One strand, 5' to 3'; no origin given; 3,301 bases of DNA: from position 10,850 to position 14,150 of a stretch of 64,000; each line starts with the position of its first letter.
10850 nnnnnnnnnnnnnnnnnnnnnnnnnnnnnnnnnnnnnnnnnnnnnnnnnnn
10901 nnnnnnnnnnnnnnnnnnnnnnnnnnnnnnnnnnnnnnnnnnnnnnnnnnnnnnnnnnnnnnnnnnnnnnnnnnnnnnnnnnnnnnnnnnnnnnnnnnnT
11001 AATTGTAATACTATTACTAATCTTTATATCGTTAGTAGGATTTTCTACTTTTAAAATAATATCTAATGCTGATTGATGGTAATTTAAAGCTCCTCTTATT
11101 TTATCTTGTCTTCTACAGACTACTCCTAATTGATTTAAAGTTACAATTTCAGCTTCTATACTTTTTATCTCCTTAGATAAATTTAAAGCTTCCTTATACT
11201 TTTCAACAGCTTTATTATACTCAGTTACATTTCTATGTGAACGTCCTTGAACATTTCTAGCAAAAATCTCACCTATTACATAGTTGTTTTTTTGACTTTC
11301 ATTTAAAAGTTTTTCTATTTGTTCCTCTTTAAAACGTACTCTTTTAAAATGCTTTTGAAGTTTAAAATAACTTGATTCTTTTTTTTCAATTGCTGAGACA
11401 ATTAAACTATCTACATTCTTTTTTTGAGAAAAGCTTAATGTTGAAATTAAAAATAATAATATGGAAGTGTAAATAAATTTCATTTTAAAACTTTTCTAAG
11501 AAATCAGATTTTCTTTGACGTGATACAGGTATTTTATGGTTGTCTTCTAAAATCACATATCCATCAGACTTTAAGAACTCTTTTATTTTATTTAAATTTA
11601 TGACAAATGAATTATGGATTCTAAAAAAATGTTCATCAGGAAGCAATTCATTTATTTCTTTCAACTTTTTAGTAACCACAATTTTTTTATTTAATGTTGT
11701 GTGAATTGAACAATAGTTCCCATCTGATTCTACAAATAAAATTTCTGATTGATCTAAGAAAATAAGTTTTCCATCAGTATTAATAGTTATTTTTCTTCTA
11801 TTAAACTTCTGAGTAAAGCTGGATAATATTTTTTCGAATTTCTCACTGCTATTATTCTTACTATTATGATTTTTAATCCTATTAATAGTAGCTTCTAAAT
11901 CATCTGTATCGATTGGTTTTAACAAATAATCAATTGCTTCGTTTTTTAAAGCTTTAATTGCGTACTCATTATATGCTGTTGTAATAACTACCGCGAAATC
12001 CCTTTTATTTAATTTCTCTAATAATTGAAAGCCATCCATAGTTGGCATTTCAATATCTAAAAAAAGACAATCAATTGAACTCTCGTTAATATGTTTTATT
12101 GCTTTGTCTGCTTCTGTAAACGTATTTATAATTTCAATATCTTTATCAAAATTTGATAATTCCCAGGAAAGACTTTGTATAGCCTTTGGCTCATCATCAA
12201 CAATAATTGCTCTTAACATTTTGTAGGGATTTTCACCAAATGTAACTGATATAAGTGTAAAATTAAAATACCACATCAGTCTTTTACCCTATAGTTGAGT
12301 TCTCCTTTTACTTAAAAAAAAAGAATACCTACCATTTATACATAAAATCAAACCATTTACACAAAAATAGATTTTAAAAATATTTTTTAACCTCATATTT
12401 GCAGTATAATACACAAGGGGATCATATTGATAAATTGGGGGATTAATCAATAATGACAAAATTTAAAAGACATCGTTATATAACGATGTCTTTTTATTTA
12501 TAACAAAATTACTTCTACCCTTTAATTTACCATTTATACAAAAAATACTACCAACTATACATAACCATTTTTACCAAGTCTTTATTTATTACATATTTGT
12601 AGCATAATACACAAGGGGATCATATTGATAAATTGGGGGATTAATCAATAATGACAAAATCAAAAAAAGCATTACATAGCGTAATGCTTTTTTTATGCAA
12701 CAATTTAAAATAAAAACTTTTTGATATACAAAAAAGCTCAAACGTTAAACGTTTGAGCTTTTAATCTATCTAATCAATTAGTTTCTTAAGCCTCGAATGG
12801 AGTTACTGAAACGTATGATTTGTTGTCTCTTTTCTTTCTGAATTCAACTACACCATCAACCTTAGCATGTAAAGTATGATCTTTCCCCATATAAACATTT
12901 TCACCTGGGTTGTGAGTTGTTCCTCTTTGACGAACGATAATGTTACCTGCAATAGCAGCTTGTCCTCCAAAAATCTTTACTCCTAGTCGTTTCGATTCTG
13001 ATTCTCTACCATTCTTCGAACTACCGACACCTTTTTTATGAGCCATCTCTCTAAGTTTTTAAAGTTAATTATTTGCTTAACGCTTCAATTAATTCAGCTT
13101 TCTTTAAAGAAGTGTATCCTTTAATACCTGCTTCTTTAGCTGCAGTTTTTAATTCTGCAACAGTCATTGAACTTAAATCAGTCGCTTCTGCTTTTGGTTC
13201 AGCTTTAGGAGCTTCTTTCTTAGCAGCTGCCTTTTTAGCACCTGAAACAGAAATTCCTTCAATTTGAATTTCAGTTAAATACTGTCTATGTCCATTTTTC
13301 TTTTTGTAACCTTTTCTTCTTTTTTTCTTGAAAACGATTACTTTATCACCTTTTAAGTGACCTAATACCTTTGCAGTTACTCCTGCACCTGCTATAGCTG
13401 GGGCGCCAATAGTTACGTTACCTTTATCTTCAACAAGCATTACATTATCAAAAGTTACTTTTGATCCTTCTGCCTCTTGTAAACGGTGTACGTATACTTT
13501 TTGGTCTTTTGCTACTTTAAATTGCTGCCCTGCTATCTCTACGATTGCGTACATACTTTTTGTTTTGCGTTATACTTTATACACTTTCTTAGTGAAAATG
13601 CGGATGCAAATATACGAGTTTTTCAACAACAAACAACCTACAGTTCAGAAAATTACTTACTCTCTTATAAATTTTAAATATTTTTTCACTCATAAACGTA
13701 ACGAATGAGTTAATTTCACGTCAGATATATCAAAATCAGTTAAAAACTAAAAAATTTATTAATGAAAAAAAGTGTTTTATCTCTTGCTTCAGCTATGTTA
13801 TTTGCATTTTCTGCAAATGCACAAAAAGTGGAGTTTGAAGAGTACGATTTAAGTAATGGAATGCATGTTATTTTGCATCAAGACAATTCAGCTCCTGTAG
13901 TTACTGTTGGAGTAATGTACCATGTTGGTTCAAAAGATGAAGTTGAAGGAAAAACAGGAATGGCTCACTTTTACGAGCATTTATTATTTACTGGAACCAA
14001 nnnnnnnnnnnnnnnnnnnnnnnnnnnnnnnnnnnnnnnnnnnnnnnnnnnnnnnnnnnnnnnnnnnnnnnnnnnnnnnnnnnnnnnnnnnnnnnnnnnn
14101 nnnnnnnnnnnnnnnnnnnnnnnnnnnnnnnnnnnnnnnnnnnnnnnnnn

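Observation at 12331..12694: Tandem duplicated sRNA gene with LytTR-type operators, divergent from a LytTR regulator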

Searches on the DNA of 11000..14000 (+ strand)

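Call 60: build_rna_model(alignment_id=A2, structure=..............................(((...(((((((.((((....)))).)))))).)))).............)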
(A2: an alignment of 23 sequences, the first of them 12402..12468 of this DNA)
Model R1 built from alignment A2 (23 sequences, 81 columns); structure: as given.
model positions 68; base pairs 14; branch points 0; effective number of sequences 3.97; information 0.826 bits per position. Calibrated on 0.2 Mb of random sequence (short: E-values are rough).
structure used (alignment columns):
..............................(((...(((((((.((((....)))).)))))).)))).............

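Call 61: search_with_rna_model(model_id=R1, sources=[window, L001, L002, L003, L004, L005, L006, L007, L008, L009, L010, L011, L012, L013, L014, L015, L016, L017, L018, L019, L020, L021, L022, L023, L024, L025, L026, L027, L028, L029, L030, L031, L032, L033, L034, L035, L036, L037, L038, L039, L040, L041, L042, L043, L044, L045, L046, L047, L048, L049, L050, L051, L052, L053, L054, L055, L056, L057, L058, L059, L060, L061, L062, L063, L064, L065, L066, L067, L068, L069, L070, L071, L072, L073, L074, L075, L076, L077, L078, L079, L080, L081, L082, L083], max_evalue=10, make_alignment=true)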
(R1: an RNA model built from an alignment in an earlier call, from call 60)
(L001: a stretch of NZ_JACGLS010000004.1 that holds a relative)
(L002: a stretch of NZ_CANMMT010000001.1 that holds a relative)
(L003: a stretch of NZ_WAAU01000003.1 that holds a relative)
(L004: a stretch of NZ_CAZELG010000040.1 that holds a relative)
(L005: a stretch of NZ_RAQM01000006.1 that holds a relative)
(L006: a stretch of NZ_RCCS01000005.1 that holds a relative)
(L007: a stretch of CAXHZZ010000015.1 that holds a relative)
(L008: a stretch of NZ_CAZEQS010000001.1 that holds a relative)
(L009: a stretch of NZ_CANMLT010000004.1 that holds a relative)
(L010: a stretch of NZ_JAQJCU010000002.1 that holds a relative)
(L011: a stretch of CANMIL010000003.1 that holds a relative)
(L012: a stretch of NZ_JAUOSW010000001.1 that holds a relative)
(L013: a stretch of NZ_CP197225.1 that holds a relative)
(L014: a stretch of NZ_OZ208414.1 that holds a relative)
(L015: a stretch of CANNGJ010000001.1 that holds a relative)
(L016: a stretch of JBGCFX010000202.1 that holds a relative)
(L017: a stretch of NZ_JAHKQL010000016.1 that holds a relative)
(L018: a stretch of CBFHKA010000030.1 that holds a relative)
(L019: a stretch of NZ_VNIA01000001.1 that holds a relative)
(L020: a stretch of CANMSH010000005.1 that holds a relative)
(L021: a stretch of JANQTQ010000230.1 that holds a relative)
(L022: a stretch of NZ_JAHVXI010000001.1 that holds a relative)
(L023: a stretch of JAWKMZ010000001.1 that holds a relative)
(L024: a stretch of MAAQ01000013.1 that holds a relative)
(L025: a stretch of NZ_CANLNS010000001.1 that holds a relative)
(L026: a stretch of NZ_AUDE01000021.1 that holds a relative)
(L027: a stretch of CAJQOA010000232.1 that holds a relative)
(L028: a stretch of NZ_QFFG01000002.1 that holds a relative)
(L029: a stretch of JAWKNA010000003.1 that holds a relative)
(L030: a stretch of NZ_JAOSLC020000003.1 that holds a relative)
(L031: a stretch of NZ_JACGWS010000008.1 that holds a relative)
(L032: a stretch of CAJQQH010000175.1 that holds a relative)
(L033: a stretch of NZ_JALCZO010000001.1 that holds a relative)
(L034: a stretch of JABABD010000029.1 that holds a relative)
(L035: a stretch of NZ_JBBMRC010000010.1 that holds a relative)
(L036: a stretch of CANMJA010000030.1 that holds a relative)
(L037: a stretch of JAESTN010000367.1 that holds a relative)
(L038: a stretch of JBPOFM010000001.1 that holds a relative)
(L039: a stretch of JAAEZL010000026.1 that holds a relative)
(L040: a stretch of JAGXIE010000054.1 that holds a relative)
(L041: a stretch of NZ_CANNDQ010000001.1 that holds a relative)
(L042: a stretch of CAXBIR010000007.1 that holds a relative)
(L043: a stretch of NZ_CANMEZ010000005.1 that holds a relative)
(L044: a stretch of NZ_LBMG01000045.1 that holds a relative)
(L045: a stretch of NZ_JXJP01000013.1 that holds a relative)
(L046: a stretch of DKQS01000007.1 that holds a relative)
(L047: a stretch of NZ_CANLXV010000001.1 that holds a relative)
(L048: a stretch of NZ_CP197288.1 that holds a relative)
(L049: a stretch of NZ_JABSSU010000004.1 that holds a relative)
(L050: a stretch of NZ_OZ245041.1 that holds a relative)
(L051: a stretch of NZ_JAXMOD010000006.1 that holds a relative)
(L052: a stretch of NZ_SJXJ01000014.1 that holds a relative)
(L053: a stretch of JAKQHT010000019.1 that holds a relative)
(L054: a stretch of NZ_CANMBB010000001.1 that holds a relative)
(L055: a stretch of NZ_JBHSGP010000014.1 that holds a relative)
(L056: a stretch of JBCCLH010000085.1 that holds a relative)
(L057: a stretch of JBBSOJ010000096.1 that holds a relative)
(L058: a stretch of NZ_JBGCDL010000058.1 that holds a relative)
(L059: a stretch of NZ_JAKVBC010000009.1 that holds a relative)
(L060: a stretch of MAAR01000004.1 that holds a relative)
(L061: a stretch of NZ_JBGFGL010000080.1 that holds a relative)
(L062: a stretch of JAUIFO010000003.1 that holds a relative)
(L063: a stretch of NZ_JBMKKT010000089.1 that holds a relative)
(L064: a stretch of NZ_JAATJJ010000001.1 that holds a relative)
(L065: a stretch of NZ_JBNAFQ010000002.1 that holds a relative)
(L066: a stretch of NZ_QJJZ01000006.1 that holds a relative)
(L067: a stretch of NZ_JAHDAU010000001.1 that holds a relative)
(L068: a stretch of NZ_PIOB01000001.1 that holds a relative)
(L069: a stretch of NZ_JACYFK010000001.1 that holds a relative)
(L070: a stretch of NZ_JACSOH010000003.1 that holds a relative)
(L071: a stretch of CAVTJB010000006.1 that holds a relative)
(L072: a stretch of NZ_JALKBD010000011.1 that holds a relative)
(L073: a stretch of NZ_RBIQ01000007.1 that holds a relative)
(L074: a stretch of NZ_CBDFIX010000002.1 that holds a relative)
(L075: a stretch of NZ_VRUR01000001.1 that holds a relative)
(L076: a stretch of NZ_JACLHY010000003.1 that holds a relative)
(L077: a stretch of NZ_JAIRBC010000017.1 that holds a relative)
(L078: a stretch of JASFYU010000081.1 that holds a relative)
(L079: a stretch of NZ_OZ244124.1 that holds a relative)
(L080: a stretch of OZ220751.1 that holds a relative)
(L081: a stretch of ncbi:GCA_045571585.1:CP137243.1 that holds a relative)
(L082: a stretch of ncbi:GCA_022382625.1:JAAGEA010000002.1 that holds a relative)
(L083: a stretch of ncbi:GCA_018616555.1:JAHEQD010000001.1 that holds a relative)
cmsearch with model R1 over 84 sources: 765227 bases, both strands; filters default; matches with E-value up to 10: 29.
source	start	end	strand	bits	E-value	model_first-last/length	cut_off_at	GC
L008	3751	3818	-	89.1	3.1e-13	1-68/68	no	0.29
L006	3751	3818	-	88.9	3.3e-13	1-68/68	no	0.28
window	12402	12468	+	87.5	6.1e-13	1-68/68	no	0.27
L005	3753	3820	-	87.5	6.1e-13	1-68/68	no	0.29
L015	3751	3817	-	86.6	8.8e-13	1-68/68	no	0.25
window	12600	12666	+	86.3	1e-12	1-68/68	no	0.28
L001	3554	3620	-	84.1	2.7e-12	1-68/68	no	0.28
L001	3752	3818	-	83.9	2.9e-12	1-68/68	no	0.28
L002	3751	3818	-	83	4.3e-12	1-68/68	no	0.25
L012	3753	3819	-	82.6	5e-12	1-68/68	no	0.27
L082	2259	2326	-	82.4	5.6e-12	1-68/68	no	0.25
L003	3751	3818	-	82.2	6.1e-12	1-68/68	no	0.25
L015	3553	3619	-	81.4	8.6e-12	1-68/68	no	0.31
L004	3753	3819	-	78.7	2.8e-11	1-68/68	no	0.28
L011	3754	3820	-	77.6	4.4e-11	1-68/68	no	0.3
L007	267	333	-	76.2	8.1e-11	1-68/68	no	0.24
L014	3753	3820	-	75.8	9.5e-11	1-68/68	no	0.31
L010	3754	3820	-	75.1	1.3e-10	1-68/68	no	0.24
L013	3755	3821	-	73.4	2.7e-10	1-68/68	no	0.27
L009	3759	3830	-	67.3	3.9e-09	1-68/68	no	0.29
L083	2252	2319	-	66.4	5.5e-09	1-68/68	no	0.18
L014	3448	3514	-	63.9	1.7e-08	1-68/68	no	0.28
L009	3553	3626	-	62.5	3.1e-08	1-68/68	no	0.3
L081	349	417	-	49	1.1e-05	1-68/68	no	0.3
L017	2409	2464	-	22.5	1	1-68/68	no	0.23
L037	3808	3870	-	20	3.1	1-68/68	no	0.22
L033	3750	3814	-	17.7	8.2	1-68/68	no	0.26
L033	3528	3598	-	17.6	8.4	1-68/68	no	0.23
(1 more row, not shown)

Alignment A4: 29 matches aligned to the model, 78 columns, each read 5' to 3' on its own strand. Consensus structure (alignment columns), stored with it:
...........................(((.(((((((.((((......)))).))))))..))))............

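Call 62: search_with_rna_model(model_id=R1, sources=[window, L001, L002, L003, L004, L005, L006, L007, L008, L009, L010, L011, L012, L013, L014, L015, L081, L082, L083], max_evalue=0.001, make_alignment=true)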
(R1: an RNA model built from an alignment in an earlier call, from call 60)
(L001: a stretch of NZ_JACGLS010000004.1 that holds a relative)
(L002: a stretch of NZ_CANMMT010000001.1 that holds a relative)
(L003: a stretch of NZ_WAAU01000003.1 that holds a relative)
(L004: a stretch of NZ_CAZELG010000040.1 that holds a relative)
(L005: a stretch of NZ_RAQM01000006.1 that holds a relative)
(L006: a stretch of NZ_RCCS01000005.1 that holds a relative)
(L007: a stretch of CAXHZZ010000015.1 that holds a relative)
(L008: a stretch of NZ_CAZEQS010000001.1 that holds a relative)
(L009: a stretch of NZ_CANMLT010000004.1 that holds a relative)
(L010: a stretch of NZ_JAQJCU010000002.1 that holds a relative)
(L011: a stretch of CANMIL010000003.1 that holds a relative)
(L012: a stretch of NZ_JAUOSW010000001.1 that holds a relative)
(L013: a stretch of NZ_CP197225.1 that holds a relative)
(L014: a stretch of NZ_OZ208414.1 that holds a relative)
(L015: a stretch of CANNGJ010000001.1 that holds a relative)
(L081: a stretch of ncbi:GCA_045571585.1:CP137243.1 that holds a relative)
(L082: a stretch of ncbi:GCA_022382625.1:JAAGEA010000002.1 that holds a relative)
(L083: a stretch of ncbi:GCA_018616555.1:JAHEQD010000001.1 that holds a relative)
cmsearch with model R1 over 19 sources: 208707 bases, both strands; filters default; matches with E-value up to 0.001: 24.
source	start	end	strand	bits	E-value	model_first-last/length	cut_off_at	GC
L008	3751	3818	-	89.1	8.4e-14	1-68/68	no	0.29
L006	3751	3818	-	88.9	8.9e-14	1-68/68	no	0.28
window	12402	12468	+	87.5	1.7e-13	1-68/68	no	0.27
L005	3753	3820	-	87.5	1.7e-13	1-68/68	no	0.29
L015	3751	3817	-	86.6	2.4e-13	1-68/68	no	0.25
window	12600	12666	+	86.3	2.7e-13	1-68/68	no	0.28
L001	3554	3620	-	84.1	7.2e-13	1-68/68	no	0.28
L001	3752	3818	-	83.9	8e-13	1-68/68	no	0.28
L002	3751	3818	-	83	1.2e-12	1-68/68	no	0.25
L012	3753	3819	-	82.6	1.4e-12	1-68/68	no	0.27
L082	2259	2326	-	82.4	1.5e-12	1-68/68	no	0.25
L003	3751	3818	-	82.2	1.7e-12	1-68/68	no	0.25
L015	3553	3619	-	81.4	2.4e-12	1-68/68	no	0.31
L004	3753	3819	-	78.7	7.5e-12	1-68/68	no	0.28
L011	3754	3820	-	77.6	1.2e-11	1-68/68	no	0.3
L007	267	333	-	76.2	2.2e-11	1-68/68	no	0.24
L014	3753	3820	-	75.8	2.6e-11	1-68/68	no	0.31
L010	3754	3820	-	75.1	3.6e-11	1-68/68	no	0.24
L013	3755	3821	-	73.4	7.5e-11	1-68/68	no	0.27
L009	3759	3830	-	67.3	1.1e-09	1-68/68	no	0.29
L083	2252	2319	-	66.4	1.5e-09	1-68/68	no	0.18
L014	3448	3514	-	63.9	4.6e-09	1-68/68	no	0.28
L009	3553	3626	-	62.5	8.4e-09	1-68/68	no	0.3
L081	349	417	-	49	2.9e-06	1-68/68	no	0.3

Alignment A5: 24 matches aligned to the model, 76 columns, each read 5' to 3' on its own strand. Consensus structure (alignment columns), stored with it:
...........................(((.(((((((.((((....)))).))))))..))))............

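Call 93: search_rna_families(sources=[L022, L029, L033, L042, L067], threshold=evalue, max_evalue=1)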
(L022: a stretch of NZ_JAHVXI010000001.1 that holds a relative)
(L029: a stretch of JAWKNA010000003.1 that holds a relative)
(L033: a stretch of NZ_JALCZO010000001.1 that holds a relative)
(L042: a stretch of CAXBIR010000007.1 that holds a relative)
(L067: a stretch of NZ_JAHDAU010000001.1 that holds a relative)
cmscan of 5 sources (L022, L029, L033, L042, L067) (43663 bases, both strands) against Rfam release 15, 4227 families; matches with E-value up to 1: 4.
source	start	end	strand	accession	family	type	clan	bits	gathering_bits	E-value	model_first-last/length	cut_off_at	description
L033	3722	3813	-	RF01859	Phe_leader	Cis-reg; leader;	-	28.6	55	0.81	1-125/125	no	Phenylalanine leader peptide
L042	7959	8031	-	RF00749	mir-208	Gene; miRNA;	-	26.1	56.4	0.077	1-77/77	no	mir-208 microRNA precursor family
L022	1728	1818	-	RF01280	snoR14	Gene; snRNA; snoRNA; CD-box;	CL00076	25.2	40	0.96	1-84/84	no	Small nucleolar RNA snoR14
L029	1721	1805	-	RF01734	Fluoride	Cis-reg; riboswitch;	-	21.6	34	0.094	1-64/64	no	Fluoride riboswitch aptamer (crcB RNA motif)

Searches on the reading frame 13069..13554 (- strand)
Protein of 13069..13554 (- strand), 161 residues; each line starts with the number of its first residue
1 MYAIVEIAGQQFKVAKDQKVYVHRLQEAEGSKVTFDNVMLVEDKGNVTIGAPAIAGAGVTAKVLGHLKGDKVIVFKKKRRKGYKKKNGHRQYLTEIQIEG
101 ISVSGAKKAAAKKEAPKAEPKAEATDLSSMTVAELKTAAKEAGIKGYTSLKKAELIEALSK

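Call 8: search_protein_families(library=pfam, proteins=[window:13069-13554:-])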
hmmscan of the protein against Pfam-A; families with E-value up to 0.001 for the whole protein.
window:13069-13554:- (161 aa): 4 families
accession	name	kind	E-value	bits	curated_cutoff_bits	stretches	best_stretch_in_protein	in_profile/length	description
PF00829.26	Ribosomal_L21p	-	2.2e-37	127.7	27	1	1-101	1-99/99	Ribosomal prokaryotic L21 protein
PF07498.18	Rho_N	-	1.4e-09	38.2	24.9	1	126-161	1-36/43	Rho termination factor, N-terminal domain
PF02037.33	SAP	-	4.7e-05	23.4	23.9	0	126-158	1-31/37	SAP domain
PF12949.13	HeH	-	8.2e-05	22.7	28.9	1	127-160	1-34/35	HeH/LEM domain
